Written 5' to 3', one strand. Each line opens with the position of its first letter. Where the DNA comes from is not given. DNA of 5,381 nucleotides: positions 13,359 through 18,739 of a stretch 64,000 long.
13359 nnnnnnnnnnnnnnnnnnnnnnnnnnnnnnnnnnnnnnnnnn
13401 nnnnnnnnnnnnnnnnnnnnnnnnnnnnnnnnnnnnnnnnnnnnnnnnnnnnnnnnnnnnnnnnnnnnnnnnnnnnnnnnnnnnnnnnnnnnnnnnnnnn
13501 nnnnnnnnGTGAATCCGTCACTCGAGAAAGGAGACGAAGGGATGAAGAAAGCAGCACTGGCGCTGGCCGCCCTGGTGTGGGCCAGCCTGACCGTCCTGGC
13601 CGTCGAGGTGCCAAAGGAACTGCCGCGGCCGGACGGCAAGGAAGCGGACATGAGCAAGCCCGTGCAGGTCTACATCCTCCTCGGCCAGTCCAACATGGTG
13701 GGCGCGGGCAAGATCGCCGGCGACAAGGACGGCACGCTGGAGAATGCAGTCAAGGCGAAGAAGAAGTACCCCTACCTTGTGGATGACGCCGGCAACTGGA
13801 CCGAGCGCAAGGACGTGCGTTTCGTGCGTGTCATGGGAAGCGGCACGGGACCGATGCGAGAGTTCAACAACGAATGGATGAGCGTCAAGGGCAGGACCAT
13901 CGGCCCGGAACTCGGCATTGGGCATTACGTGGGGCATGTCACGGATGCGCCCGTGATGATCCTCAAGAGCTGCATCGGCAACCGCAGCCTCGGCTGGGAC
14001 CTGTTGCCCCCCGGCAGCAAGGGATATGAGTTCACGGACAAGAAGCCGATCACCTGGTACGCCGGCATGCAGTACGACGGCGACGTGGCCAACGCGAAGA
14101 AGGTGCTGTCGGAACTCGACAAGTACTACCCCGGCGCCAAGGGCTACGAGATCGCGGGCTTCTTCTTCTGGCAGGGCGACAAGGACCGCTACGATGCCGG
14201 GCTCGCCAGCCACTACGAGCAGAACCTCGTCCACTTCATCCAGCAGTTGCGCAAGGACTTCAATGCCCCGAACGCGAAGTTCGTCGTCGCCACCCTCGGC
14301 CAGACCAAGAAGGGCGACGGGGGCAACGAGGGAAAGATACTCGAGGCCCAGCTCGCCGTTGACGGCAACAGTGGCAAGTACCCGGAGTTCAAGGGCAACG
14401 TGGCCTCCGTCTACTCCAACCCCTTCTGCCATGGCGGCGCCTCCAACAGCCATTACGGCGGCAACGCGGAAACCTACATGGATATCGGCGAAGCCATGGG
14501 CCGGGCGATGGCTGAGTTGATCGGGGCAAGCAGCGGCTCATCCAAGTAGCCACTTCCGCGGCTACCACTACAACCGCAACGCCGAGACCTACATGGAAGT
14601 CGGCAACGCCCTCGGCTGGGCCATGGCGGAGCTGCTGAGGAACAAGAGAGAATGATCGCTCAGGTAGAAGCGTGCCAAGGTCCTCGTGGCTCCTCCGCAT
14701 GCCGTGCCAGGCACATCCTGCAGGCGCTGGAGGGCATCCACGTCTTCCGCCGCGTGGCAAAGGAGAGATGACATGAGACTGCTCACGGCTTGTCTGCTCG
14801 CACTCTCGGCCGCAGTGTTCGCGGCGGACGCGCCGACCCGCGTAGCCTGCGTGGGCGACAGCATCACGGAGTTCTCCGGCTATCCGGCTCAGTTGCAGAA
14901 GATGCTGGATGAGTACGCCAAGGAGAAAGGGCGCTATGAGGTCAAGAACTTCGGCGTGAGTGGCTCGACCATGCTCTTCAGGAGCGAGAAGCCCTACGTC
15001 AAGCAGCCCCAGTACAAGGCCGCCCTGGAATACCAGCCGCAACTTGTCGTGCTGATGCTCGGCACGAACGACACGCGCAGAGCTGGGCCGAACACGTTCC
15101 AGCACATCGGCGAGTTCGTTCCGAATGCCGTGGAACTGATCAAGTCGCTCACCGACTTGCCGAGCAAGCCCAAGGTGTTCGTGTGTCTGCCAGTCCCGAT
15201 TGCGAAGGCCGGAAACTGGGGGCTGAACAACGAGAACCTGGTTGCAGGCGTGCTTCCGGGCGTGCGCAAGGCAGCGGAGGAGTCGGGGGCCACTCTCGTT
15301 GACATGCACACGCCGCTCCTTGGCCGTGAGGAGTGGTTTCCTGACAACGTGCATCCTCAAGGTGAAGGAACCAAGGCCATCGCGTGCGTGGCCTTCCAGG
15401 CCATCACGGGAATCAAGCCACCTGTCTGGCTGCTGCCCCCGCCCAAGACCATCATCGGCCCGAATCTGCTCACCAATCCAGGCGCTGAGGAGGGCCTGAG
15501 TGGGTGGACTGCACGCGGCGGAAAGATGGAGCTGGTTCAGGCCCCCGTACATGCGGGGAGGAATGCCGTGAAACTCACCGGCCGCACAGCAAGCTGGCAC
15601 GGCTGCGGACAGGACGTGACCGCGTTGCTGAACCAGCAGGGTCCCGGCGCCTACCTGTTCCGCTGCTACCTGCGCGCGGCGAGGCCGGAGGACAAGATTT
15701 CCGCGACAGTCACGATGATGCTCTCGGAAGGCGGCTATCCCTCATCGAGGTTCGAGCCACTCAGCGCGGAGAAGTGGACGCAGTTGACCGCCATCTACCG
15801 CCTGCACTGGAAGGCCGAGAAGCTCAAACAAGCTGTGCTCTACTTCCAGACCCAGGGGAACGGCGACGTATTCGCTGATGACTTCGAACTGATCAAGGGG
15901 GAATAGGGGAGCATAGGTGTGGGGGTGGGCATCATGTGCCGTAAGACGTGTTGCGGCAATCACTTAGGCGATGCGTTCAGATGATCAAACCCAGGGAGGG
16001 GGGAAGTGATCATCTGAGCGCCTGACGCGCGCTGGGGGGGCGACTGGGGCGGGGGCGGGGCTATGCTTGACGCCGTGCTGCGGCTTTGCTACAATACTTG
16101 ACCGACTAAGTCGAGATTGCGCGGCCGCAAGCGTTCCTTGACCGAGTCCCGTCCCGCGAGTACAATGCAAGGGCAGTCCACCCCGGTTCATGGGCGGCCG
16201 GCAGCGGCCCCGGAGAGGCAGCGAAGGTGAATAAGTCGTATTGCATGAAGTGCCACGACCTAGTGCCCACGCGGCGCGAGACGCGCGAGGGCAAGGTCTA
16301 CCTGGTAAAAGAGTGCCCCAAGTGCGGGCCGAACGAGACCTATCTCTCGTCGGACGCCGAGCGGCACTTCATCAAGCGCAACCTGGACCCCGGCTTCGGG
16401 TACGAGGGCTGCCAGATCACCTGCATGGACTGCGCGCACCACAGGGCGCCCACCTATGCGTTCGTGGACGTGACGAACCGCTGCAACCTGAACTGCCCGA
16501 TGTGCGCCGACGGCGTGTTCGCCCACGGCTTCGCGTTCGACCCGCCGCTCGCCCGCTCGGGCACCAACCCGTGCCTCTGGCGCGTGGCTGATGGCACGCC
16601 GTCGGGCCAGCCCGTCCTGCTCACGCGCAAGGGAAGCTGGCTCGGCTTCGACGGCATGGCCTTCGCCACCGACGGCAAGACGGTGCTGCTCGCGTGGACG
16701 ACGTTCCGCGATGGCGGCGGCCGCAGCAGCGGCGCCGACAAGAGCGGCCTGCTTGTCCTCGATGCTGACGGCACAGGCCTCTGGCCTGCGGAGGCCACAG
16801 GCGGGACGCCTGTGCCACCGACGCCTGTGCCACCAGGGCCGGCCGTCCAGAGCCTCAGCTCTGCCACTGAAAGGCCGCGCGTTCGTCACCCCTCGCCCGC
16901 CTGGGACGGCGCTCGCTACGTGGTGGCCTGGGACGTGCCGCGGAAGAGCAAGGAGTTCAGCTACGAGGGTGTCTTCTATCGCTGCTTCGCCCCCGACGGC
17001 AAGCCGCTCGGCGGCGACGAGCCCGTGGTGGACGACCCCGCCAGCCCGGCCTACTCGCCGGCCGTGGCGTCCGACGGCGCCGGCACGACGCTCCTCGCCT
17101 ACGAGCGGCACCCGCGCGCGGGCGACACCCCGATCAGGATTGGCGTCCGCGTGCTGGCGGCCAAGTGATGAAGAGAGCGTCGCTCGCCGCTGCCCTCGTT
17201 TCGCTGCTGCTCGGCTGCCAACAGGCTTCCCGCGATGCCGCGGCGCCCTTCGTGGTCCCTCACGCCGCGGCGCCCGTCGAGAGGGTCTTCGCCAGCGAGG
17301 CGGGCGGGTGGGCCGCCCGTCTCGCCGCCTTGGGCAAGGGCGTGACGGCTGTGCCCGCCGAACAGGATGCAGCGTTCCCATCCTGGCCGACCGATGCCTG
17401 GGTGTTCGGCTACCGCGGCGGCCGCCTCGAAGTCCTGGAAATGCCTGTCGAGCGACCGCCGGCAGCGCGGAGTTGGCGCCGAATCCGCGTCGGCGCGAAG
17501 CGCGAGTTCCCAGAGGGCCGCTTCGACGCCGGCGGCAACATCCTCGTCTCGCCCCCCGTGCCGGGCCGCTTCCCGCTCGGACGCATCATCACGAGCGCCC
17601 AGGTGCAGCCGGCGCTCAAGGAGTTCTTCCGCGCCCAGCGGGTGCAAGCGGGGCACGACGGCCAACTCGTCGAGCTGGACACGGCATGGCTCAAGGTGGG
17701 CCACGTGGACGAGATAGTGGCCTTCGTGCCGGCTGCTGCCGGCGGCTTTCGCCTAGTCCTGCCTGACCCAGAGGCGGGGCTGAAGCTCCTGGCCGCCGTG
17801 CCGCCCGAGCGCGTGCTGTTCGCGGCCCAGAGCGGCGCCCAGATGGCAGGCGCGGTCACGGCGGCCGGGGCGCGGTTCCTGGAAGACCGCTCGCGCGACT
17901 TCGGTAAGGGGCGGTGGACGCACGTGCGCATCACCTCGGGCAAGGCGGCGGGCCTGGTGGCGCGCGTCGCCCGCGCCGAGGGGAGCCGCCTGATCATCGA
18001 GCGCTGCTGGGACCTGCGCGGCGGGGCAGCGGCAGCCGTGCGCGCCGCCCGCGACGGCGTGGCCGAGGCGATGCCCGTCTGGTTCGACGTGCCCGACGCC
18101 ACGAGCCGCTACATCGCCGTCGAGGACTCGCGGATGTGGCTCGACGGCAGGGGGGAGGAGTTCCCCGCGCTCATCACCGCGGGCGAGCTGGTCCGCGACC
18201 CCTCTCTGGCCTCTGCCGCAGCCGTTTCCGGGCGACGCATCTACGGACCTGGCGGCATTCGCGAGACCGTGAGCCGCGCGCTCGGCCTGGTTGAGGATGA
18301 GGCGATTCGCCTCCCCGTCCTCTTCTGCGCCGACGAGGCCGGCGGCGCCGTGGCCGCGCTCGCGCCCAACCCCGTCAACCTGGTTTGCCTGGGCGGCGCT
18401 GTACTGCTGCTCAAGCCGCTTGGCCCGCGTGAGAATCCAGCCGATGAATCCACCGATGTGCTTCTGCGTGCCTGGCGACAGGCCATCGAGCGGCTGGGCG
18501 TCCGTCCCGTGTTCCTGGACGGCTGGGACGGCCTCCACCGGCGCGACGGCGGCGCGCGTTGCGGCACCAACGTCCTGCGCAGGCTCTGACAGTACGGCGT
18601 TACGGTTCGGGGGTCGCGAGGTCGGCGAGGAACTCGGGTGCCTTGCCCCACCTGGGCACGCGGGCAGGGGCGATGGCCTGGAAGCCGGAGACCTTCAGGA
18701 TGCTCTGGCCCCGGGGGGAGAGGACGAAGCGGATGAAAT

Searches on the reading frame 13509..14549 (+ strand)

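Call 47: search_protein_families(library=pfam, proteins=[window:13509-14549:+], max_evalue=0.001)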
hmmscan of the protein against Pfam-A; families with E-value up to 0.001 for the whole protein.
window:13509-14549:+ (346 aa): 1 family
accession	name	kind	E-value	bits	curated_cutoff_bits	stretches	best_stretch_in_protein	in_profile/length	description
PF03629.24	SASA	-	8.5e-17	61.9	24.8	1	52-283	2-185/226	Carbohydrate esterase, sialic acid-specific acetylesterase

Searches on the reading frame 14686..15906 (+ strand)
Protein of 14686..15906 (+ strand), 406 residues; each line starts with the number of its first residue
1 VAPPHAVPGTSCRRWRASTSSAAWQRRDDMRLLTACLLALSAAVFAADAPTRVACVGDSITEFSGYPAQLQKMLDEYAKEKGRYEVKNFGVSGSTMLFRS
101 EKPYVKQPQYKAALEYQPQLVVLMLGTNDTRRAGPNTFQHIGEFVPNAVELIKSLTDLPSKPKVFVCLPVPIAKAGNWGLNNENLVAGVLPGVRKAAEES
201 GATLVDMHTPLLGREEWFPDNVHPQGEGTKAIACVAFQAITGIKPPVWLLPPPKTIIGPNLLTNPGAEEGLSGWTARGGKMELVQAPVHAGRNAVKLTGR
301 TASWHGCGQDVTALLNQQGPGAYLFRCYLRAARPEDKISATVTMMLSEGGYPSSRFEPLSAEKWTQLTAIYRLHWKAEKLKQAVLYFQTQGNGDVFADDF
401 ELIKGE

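Call 47: search_protein_families(library=pfam, proteins=[window:14686-15906:+], max_evalue=0.001)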
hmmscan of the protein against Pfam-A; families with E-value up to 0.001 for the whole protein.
window:14686-15906:+ (406 aa): 4 families
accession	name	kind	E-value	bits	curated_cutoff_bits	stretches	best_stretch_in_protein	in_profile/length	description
PF13472.12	Lipase_GDSL_2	-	1.2e-21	78.5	32.9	1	55-230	1-177/178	GDSL-like Lipase/Acylhydrolase family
PF00657.28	Lipase_GDSL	-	1.4e-13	51.9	23.6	1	53-233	1-205/208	GDSL-like Lipase/Acylhydrolase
PF02018.23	CBM_4_9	-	6.2e-12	46.5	25.9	1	260-390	2-132/136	Carbohydrate binding domain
PF04311.20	DUF459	-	0.00025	20.9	27.2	1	52-133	1-75/197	Protein of unknown function (DUF459)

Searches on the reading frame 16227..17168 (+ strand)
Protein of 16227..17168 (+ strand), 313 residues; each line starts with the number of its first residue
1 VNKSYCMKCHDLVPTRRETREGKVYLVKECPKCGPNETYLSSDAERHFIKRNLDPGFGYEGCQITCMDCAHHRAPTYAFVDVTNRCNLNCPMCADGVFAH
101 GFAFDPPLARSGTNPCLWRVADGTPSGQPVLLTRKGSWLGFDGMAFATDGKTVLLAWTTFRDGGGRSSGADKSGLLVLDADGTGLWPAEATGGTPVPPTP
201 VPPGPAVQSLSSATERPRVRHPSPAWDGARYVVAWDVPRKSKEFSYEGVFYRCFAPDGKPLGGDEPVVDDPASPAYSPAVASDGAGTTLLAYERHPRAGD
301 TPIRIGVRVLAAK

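Call 47: search_protein_families(library=pfam, proteins=[window:16227-17168:+], max_evalue=0.001)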
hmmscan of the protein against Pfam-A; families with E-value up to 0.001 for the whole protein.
window:16227-17168:+ (313 aa): 1 family
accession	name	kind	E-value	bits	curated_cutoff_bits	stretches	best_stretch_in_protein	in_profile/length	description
PF23545.1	Zn_ribbon_HMPTM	-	3.5e-10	39.7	27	1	3-41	6-44/45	HMPTM N-terminal zinc ribbon domain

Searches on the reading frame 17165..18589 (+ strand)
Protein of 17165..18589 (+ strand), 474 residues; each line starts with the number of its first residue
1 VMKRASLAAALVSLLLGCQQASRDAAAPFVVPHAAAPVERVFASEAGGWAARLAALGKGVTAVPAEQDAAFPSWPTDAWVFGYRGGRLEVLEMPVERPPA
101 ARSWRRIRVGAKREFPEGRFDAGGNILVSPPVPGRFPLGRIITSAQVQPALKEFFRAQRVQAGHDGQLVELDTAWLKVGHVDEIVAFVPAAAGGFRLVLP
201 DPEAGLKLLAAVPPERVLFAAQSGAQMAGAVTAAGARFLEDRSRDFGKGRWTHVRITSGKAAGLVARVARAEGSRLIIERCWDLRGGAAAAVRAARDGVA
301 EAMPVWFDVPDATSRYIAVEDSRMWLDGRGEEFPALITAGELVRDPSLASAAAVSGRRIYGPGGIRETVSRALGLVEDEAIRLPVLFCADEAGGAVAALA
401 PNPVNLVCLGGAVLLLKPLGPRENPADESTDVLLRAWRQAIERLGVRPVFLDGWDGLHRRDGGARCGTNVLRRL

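Call 48: search_protein_families(library=pfam, proteins=[window:17165-18589:+], max_evalue=0.001)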
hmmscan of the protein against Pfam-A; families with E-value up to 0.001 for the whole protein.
window:17165-18589:+ (474 aa): 1 family
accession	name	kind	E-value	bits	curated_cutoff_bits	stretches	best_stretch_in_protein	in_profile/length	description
PF03068.20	PAD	-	2.4e-33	116.2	25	2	117-211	122-225/395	Protein-arginine deiminase (PAD)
